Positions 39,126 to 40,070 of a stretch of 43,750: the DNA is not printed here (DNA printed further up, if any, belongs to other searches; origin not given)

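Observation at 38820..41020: AT-rich two-gene islet: minimal class III nucleotidyl cyclase plus unknown partner (candidate cyclic-nucleotide defence module)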

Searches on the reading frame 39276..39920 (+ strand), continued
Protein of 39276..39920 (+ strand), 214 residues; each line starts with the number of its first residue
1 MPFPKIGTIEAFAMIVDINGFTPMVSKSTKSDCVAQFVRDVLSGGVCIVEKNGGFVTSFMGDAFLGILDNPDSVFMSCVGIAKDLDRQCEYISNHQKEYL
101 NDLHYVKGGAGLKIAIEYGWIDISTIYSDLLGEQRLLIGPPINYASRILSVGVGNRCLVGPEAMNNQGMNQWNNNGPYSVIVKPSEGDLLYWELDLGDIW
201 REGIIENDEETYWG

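Call 99: list_cluster_members(proteins=[P0158, P0086, P0122, P0002])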
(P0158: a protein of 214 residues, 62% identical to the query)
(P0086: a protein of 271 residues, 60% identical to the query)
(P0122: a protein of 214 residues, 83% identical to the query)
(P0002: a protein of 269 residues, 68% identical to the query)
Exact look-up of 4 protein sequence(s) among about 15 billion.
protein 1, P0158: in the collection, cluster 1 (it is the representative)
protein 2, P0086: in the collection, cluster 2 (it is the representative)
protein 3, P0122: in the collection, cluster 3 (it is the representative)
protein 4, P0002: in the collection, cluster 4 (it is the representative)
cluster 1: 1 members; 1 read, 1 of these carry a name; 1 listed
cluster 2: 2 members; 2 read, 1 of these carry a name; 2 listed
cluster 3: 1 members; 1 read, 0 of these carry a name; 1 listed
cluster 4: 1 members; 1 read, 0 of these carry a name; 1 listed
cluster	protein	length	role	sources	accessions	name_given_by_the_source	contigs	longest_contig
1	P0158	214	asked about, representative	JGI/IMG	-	class 3 adenylate cyclase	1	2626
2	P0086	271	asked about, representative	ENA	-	-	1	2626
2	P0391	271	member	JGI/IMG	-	hypothetical protein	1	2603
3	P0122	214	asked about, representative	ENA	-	-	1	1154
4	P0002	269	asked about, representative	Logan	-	-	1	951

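Call 105: find_homologous_proteins(query=L088:1998-2711:+)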
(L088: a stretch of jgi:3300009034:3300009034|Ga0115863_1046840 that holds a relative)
Query L088:1998-2711:+ (237 aa): 21 proteins with E <= 0.001 among 716 candidates.
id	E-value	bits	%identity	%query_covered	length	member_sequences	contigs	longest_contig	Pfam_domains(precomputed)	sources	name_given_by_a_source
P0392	3.3e-154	529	100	100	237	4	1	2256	-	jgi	-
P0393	4.9e-135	467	89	100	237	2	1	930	-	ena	-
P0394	1.5e-122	426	81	100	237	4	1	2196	-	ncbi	ncbi:MAG: hypothetical protein ABIF87_16460 [Pseudomonadota bacterium]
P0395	1.6e-122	426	79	100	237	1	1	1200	-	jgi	jgi:hypothetical protein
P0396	3.4e-122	425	98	81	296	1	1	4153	-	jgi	jgi:hypothetical protein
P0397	3.3e-121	421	79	100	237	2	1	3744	-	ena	-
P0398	7.3e-117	407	78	100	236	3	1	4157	-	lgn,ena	-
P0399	3.2e-106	372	70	99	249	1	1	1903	-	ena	-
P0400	2.1e-96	340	66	100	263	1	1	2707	-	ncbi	-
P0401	4.8e-95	336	66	100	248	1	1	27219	-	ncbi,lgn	-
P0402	6.2e-94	332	68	100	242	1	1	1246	-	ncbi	-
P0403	1.0e-92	328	66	100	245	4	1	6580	-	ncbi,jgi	-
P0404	2.3e-79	284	60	100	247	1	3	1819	-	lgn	-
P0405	3.6e-75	271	58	100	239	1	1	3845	-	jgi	jgi:hypothetical protein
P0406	1.8e-71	259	64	82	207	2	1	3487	-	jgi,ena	-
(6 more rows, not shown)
